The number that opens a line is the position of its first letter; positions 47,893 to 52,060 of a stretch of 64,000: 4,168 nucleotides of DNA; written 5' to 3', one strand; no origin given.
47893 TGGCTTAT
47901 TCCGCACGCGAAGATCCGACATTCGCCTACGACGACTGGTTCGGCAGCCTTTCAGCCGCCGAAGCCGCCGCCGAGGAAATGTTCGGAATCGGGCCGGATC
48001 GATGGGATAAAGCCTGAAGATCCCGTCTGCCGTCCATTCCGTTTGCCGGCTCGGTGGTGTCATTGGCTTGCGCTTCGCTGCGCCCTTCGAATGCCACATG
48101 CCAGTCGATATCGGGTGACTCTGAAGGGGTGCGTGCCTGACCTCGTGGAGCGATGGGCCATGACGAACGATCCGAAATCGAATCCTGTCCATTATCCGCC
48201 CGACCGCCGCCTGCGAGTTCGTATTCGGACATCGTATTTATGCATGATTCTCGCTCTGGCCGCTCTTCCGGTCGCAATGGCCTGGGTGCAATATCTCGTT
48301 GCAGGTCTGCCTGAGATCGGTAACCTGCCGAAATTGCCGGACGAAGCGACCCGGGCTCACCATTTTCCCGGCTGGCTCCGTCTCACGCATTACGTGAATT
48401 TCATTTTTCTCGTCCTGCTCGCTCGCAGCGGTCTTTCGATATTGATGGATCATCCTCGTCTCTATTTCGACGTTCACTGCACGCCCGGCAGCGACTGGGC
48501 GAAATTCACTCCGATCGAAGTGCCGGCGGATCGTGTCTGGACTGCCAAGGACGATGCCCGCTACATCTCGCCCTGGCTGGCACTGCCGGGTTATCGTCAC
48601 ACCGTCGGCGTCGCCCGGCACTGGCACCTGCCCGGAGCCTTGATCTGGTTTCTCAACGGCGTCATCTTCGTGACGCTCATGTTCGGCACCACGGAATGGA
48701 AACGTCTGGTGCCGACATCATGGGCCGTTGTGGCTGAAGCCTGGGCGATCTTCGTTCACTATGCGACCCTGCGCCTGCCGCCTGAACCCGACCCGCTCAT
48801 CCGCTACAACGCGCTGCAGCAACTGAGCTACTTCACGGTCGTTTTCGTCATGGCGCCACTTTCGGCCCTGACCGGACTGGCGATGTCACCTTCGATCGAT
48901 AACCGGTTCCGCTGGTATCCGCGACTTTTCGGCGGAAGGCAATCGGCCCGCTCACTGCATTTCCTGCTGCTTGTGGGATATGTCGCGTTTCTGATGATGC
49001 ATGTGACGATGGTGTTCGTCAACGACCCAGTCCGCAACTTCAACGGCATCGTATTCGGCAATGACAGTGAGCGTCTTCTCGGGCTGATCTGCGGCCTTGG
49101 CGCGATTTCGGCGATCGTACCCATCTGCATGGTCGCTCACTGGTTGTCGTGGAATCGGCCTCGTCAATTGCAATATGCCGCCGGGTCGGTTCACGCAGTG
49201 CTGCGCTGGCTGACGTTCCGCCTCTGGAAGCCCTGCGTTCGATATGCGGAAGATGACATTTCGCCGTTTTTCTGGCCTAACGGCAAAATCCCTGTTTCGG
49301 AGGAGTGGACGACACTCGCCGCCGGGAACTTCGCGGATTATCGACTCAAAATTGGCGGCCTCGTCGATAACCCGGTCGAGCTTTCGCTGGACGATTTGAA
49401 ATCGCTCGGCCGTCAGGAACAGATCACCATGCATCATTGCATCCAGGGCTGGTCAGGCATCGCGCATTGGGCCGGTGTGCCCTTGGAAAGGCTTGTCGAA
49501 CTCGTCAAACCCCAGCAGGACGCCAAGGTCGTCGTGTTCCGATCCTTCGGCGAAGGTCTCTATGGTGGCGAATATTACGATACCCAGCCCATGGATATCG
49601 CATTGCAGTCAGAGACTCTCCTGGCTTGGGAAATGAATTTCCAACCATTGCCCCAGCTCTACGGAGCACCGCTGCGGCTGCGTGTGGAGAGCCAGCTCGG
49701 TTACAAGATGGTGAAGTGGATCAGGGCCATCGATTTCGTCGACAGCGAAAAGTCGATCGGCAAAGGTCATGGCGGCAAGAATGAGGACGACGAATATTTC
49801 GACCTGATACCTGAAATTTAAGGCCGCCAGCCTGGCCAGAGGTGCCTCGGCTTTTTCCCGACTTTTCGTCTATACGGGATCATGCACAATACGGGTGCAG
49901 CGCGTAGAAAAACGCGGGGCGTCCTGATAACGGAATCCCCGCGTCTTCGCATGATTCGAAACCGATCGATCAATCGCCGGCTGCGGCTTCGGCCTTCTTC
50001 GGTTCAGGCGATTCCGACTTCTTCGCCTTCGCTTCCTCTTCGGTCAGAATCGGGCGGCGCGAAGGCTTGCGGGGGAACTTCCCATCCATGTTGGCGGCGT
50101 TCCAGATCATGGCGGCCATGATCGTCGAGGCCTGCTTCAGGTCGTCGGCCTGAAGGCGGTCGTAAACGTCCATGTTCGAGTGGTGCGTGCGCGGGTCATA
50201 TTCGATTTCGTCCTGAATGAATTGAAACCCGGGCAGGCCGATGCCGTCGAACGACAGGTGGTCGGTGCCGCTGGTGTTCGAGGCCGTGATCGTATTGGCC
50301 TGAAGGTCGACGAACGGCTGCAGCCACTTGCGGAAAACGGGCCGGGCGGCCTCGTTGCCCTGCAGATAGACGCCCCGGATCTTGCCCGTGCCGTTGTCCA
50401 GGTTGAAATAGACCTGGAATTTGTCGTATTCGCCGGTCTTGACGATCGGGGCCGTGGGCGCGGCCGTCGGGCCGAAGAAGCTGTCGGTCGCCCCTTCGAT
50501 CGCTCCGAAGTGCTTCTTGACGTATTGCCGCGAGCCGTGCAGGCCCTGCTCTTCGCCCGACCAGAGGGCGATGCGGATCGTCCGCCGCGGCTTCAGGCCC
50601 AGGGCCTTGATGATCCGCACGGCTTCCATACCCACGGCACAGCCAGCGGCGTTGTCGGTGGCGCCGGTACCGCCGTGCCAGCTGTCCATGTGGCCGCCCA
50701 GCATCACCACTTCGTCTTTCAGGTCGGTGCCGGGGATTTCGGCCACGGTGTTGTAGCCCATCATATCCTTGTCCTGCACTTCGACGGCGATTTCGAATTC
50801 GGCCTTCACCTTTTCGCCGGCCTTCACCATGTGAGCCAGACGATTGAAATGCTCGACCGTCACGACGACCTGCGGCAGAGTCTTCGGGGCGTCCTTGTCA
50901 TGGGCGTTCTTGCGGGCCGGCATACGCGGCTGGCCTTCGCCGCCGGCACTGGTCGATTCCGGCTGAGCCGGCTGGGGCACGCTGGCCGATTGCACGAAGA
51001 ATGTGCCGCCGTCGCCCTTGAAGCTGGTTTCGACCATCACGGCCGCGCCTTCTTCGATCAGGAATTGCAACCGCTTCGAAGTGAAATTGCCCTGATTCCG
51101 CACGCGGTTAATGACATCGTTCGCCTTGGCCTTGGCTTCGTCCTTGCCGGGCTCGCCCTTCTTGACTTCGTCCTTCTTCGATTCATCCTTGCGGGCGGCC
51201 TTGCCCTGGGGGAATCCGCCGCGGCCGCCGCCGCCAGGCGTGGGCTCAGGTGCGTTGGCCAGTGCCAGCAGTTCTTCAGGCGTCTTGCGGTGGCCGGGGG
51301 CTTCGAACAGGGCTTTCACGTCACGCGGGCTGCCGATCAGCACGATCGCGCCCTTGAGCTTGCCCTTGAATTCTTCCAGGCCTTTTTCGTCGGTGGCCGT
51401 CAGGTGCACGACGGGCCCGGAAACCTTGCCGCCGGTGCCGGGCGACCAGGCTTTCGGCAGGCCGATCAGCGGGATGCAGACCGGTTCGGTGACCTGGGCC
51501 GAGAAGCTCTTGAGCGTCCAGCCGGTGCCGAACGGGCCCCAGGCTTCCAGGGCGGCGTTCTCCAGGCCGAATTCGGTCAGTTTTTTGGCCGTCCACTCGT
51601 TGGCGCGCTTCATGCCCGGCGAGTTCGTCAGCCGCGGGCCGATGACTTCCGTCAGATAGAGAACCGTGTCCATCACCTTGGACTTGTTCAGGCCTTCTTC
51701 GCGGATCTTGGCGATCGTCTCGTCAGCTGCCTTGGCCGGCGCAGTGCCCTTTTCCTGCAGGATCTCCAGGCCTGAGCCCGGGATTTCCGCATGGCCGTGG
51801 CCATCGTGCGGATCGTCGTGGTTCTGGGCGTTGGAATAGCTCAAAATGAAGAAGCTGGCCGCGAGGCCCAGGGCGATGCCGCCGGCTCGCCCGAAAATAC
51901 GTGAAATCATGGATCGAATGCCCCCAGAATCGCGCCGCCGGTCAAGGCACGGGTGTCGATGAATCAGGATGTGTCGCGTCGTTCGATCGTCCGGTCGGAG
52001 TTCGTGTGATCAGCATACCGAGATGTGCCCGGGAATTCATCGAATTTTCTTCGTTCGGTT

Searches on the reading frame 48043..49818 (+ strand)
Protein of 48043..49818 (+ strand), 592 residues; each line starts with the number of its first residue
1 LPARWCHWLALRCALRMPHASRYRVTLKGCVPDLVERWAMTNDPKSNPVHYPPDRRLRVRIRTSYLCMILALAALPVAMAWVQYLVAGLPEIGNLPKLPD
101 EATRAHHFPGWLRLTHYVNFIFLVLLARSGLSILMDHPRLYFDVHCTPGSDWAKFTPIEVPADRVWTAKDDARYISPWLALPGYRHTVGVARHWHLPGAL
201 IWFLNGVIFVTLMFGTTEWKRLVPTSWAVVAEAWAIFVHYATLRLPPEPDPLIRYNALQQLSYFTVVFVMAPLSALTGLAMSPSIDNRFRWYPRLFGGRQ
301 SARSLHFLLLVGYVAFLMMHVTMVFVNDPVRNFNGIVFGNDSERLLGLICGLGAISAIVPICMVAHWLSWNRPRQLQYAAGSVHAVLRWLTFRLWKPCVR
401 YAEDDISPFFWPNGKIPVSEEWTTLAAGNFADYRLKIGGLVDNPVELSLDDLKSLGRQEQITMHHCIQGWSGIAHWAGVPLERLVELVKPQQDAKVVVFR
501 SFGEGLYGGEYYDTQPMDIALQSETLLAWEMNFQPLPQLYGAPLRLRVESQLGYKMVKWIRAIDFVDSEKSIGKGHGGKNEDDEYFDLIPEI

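Call 88: search_protein_families(library=pfam, proteins=[window:48043-49818:+], max_evalue=0.001)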
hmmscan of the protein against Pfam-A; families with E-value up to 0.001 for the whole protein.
window:48043-49818:+ (592 aa): 2 families
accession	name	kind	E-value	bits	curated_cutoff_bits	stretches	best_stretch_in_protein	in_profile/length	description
PF00174.25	Oxidored_molyb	-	1.8e-33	116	24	1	431-570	10-165/169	Oxidoreductase molybdopterin binding domain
PF01292.26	Ni_hydr_CYTB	-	1.2e-13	51.7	30.1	1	107-331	1-169/179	Prokaryotic cytochrome b561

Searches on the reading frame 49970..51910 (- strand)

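Call 88: search_protein_families(library=pfam, proteins=[window:49970-51910:-], max_evalue=0.001)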
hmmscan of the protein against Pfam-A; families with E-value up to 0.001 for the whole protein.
window:49970-51910:- (646 aa): 2 families
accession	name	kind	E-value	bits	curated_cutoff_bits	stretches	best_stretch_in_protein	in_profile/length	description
PF04389.22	Peptidase_M28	-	4.5e-32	111.8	21.3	1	387-601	1-192/193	Peptidase family M28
PF01546.33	Peptidase_M20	-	5.8e-08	33.3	24.6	1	414-482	30-96/206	Peptidase family M20/M25/M40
